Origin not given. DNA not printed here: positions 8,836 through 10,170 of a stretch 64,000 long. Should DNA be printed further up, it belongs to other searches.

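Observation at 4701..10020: Tandem array of five BNR/Asp-box lipoprotein paralogs with homogenised gene junctions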

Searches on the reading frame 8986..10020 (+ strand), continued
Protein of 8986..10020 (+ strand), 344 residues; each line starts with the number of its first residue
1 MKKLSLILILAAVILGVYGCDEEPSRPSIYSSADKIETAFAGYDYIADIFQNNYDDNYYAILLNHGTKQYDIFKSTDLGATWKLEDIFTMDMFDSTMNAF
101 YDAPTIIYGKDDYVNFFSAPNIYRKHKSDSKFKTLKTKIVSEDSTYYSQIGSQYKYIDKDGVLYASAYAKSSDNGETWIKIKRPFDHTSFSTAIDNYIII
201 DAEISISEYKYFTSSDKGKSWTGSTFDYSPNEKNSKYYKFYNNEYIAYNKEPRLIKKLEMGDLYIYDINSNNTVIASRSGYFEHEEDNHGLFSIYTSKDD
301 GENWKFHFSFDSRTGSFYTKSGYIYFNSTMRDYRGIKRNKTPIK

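Call 69: search_solved_structures(query=A2, max_evalue=0.01)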
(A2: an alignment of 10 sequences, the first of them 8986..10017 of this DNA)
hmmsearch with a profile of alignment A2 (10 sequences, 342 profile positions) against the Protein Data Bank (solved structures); distinct sequences matched with E-value up to 0.01: 47.
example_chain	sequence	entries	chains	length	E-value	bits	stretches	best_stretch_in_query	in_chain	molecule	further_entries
2cn2_A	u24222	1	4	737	3.6e-11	46.1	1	167-226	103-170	BETA-1,4-XYLOGLUCAN HYDROLASE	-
2cn3_A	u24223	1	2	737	4.3e-11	45.8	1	167-226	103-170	BETA-1,4-XYLOGLUCAN HYDROLASE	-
5fkr_A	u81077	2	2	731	2.3e-10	43.4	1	167-227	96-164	ENDO-1,4-BETA-GLUCANASE/XYLOGLUCANASE, PUTATIVE, GLY74A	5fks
5fkt_A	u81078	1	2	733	2.3e-10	43.4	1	167-227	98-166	ENDO-1,4-BETA-GLUCANASE/XYLOGLUCANASE, GLY74A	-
5fkq_A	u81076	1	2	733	2.4e-10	43.4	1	167-227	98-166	ENDO-1,4-BETA-GLUCANASE/XYLOGLUCANASE, PUTATIVE, GLY74A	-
5jwz_A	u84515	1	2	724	8.8e-09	38.2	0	167-228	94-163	Cellulose-binding family II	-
4lgn_A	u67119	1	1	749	1.7e-07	34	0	167-228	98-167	Cellulose-binding, family II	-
6p2o_A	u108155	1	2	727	7.9e-07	31.8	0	167-228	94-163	Xyloglucanase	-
6p2l_A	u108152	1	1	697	1.9e-06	30.6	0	168-243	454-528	Glycosyl hydrolase BNR repeat-containing protein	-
1sqj_A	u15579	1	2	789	3.3e-06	29.7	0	169-189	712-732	oligoxyloglucan reducing-end-specific cellobiohydrolase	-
2ebs_A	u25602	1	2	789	3.8e-06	29.6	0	169-189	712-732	Oligoxyloglucan reducing end-specific cellobiohydrolase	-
3a0f_A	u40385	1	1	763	4e-06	29.5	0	170-268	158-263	Xyloglucanase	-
9db6_A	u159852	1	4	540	5.1e-06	29.1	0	157-232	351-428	BNR/Asp-box repeat protein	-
6mgj_A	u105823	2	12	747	5.6e-06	29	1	167-227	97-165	Xyloglucanase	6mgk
6mgl_A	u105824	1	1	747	6.3e-06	28.8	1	167-227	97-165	Xyloglucanase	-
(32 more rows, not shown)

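Call 71: list_cluster_members(proteins=[P0001, P0003, P0008, P0009, P0010, P0002, P0005, P0007, P0004])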
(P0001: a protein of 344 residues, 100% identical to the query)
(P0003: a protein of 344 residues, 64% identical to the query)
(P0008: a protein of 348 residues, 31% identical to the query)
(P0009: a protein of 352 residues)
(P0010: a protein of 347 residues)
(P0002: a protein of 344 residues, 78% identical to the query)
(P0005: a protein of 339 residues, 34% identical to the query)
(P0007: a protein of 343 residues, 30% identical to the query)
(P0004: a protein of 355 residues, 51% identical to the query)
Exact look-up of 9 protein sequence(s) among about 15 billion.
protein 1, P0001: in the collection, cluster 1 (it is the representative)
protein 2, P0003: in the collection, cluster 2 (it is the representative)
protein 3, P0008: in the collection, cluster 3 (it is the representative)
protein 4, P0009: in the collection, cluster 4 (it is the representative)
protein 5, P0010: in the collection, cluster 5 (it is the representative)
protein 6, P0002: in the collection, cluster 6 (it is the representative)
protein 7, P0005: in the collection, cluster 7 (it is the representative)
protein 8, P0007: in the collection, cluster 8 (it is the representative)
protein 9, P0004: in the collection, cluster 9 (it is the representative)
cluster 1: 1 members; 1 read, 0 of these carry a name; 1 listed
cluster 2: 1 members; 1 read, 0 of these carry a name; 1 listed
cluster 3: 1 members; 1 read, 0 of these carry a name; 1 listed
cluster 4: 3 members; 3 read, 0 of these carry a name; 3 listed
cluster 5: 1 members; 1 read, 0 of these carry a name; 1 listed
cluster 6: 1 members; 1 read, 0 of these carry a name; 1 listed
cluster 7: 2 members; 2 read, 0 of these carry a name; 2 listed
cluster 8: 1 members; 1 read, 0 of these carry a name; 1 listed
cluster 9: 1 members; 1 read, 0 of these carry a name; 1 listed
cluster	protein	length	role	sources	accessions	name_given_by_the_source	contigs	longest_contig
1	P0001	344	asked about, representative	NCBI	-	-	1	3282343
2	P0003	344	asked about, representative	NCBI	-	-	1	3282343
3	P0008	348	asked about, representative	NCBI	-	-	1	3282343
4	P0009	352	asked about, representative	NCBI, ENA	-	-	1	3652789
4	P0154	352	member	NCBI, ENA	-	-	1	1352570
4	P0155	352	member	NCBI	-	-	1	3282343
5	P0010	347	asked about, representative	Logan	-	-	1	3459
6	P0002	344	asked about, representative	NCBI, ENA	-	-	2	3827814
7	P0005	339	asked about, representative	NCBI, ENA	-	-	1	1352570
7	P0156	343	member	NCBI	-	-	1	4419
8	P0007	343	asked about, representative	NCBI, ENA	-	-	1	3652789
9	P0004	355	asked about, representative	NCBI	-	-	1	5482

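Call 72: find_encoding_contigs(protein=P0156, flank=10000, max_places=4)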
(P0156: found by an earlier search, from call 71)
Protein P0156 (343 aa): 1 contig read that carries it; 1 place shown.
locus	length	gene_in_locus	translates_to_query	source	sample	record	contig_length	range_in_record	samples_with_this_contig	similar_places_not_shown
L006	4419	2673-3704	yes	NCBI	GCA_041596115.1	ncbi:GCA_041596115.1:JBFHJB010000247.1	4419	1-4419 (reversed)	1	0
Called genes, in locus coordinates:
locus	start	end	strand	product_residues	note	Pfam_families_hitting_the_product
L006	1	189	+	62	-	?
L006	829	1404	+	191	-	PF01965:DJ-1_PfpI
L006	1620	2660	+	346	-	-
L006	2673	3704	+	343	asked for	PF15902:Sortilin-Vps10 (faint), PF13088:BNR_2 (faint)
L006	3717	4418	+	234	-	?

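Call 73: find_encoding_contigs(protein=P0010, flank=10000, max_places=4)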
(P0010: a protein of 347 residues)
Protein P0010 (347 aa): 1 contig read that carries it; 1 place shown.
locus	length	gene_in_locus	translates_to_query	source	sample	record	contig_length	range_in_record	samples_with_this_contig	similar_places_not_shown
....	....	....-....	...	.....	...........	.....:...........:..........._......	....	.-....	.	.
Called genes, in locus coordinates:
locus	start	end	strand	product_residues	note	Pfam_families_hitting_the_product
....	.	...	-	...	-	?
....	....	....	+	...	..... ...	-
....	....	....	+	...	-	?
